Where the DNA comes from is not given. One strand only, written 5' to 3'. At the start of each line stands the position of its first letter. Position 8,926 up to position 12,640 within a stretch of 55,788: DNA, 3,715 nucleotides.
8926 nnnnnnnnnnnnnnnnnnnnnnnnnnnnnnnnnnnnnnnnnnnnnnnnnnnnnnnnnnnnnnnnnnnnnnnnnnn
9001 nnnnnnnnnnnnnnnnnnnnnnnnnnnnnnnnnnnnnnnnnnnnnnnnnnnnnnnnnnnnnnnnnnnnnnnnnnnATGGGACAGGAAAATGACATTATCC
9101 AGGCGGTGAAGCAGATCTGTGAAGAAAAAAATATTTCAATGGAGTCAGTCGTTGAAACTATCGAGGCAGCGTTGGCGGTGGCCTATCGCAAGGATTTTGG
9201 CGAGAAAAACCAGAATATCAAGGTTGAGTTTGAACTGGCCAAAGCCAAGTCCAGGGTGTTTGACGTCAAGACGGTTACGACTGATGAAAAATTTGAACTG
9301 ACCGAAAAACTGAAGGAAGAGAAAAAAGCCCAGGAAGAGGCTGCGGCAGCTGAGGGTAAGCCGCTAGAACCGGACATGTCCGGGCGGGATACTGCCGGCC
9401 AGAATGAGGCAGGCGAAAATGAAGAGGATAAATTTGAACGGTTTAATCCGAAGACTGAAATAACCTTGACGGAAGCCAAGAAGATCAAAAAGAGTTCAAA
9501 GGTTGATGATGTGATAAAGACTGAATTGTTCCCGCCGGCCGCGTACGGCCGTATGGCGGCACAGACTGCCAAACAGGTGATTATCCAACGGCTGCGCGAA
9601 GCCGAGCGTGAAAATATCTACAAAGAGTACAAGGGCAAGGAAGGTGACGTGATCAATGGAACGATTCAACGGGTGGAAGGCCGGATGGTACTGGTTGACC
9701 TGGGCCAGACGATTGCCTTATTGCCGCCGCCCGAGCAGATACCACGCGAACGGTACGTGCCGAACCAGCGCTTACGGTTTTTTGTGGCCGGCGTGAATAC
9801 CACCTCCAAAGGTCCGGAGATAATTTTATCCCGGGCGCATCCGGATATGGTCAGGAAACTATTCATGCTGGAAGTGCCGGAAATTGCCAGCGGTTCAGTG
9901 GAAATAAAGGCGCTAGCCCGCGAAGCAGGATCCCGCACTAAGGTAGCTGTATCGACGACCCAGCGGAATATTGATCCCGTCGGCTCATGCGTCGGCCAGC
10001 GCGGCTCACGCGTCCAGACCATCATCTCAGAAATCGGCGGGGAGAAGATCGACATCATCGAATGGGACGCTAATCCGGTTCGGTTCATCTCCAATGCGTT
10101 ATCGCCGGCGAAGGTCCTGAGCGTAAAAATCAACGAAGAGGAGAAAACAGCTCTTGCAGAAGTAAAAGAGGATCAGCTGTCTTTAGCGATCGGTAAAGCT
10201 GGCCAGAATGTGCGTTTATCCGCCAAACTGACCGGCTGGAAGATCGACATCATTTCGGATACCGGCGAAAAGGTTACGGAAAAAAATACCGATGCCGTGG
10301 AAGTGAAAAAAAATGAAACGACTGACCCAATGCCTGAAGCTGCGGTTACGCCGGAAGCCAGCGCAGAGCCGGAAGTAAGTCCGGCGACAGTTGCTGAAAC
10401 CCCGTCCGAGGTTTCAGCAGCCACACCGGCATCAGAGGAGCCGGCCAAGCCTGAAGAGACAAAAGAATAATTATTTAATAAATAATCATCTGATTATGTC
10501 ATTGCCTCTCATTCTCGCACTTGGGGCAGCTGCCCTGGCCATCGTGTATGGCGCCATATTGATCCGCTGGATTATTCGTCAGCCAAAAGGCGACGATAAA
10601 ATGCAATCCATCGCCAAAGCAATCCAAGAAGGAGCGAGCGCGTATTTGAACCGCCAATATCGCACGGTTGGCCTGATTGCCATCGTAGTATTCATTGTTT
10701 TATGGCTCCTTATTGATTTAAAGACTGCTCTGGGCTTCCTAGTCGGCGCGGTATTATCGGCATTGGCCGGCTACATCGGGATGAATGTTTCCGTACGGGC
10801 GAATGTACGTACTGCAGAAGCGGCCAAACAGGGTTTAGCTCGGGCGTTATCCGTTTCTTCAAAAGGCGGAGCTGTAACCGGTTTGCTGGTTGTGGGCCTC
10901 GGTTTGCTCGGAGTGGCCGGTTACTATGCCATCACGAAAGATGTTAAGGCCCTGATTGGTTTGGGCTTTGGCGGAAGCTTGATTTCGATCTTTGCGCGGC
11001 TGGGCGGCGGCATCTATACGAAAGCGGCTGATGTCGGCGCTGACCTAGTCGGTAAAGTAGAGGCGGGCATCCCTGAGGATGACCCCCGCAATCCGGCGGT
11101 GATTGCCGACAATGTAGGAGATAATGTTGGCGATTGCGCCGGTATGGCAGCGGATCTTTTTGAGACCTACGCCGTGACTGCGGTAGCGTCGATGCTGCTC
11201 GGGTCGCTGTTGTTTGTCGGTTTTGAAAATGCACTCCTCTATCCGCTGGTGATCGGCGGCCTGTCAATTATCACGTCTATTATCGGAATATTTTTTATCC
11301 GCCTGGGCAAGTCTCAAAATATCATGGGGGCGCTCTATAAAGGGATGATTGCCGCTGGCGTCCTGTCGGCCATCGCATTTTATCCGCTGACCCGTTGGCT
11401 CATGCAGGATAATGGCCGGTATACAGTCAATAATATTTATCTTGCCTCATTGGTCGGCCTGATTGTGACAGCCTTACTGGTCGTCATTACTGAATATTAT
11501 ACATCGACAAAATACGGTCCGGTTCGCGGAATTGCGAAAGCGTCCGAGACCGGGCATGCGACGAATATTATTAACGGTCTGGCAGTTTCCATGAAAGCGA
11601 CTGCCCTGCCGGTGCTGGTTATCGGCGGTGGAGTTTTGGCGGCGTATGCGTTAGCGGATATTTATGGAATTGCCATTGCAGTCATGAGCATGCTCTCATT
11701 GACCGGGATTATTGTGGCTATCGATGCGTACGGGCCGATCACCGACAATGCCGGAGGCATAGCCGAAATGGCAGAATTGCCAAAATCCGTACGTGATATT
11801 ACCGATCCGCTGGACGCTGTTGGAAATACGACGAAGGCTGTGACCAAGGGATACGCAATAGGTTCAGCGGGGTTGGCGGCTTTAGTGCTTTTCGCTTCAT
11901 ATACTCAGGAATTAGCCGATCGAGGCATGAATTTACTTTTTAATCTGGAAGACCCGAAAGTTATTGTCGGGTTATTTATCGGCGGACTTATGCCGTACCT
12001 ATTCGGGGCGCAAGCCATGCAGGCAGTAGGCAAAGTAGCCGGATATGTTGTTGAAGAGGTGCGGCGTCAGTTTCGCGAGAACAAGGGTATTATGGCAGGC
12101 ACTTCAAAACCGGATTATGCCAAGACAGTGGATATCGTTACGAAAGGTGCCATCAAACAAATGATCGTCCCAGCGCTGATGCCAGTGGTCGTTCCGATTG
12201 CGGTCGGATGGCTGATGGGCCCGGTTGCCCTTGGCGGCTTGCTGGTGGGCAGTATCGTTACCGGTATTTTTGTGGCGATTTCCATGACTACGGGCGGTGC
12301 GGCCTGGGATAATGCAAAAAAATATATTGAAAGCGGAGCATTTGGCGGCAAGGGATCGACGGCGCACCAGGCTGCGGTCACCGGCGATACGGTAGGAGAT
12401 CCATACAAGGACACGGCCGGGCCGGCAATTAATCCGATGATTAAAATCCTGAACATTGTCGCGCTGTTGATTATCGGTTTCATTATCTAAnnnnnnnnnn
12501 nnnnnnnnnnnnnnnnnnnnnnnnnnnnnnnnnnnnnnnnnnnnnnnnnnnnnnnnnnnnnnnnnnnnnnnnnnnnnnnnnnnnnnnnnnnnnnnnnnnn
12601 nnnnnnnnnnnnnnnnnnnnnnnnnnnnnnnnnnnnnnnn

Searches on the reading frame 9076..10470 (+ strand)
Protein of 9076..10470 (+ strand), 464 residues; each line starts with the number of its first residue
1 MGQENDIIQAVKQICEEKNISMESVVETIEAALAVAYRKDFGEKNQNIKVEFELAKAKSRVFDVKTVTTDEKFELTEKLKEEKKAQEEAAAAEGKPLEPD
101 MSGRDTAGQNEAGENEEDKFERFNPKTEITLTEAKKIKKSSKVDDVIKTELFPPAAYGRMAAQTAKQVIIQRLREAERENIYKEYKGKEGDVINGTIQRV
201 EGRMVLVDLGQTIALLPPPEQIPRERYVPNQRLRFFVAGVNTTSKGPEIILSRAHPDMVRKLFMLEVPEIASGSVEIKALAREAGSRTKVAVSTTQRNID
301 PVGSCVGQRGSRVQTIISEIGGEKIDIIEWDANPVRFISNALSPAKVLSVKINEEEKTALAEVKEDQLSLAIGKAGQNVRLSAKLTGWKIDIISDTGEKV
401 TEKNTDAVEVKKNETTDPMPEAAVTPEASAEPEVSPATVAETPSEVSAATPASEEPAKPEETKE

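Call 30: search_protein_families(library=pfam, proteins=[window:9076-10470:+], max_evalue=0.00001)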
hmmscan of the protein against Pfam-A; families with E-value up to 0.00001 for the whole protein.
window:9076-10470:+ (464 aa): 2 families
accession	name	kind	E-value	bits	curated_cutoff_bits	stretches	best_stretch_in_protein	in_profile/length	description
PF13184.12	KH_5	-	2e-29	101.9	27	1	284-352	1-69/69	NusA-like KH domain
PF08529.16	NusA_N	-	5e-27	94.9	23.8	1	6-179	1-119/119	NusA N-terminal domain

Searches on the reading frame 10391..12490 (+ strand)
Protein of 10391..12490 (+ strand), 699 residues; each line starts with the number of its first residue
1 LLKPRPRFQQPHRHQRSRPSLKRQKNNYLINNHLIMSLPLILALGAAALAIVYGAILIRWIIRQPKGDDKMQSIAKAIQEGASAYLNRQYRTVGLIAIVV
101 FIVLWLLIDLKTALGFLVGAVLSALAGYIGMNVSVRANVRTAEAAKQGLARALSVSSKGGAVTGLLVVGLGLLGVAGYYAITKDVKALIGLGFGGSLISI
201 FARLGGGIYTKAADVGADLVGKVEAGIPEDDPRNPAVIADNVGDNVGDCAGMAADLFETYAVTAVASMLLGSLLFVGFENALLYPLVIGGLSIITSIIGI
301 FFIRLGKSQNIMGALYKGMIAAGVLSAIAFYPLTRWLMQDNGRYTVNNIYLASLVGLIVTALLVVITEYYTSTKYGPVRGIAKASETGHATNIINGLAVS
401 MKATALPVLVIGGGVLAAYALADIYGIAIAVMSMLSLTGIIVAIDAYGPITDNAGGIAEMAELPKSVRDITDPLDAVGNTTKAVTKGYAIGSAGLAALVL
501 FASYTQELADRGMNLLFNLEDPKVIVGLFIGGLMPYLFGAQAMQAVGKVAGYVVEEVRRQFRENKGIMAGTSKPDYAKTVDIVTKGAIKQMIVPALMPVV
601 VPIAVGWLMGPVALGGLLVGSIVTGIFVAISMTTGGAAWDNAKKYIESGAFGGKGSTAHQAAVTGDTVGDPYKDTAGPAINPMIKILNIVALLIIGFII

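Call 30: search_protein_families(library=pfam, proteins=[window:10391-12490:+], max_evalue=0.00001)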
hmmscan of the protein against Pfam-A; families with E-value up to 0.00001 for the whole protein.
window:10391-12490:+ (699 aa): 1 family
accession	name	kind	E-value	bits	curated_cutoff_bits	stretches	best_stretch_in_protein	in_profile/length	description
PF03030.21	H_PPase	-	5.1e-270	898.1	29.7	1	49-694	2-645/645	Inorganic H+ pyrophosphatase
